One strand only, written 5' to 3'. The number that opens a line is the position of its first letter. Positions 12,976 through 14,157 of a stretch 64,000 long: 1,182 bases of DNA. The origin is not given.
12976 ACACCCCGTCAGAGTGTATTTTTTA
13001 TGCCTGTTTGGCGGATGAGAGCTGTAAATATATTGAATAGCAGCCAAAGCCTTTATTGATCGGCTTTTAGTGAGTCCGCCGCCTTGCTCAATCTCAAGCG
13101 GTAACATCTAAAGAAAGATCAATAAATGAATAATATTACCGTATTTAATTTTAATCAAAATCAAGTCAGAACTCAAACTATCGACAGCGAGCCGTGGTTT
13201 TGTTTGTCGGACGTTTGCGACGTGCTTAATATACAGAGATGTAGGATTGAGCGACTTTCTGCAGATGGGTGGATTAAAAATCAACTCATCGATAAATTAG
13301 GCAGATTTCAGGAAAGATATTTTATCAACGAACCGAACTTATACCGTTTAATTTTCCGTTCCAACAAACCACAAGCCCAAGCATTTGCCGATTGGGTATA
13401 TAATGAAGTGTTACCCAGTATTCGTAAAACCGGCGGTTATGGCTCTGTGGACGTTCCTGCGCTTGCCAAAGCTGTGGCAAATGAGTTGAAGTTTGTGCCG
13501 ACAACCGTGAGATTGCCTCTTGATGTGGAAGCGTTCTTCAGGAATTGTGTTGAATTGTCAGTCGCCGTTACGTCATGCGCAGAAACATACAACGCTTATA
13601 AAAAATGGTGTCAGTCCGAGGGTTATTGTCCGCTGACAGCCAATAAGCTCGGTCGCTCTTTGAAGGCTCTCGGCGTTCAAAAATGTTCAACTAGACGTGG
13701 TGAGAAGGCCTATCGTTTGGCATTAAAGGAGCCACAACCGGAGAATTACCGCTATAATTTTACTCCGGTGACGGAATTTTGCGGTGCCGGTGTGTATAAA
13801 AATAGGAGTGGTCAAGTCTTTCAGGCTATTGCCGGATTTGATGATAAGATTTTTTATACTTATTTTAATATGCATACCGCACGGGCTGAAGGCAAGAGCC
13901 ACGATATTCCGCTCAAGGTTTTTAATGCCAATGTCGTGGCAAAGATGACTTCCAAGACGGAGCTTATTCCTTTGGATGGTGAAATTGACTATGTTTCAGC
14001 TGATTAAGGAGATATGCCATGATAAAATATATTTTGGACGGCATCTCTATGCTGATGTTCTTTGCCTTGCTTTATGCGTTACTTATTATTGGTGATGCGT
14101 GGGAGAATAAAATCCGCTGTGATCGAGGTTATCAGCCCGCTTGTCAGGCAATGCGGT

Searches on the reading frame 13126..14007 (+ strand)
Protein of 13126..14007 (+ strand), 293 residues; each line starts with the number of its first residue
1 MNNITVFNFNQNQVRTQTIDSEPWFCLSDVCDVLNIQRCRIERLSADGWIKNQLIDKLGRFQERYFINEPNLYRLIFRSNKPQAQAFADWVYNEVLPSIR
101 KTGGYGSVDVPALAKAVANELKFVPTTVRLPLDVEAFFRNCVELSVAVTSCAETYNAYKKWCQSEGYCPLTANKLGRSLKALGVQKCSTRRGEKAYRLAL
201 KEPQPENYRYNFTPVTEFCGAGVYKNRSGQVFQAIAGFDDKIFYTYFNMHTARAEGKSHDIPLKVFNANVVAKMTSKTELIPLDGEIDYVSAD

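Call 87: search_protein_families(library=pfam, proteins=[window:13126-14007:+], max_evalue=0.001)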
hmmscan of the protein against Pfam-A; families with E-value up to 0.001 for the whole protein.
window:13126-14007:+ (293 aa): 3 families
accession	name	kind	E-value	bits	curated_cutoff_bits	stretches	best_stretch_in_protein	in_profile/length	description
PF02498.22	Bro-N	-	6e-19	68.9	25.6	1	13-97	1-96/96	BRO family, N-terminal domain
PF03288.22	Pox_D5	-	1e-05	26.3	21.4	1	139-183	12-57/86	Poxvirus D5 protein-like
PF12990.12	DUF3874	-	0.00098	19.8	28.3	0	150-193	25-67/71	Domain of unknonw function from B. Theta Gene description (DUF3874)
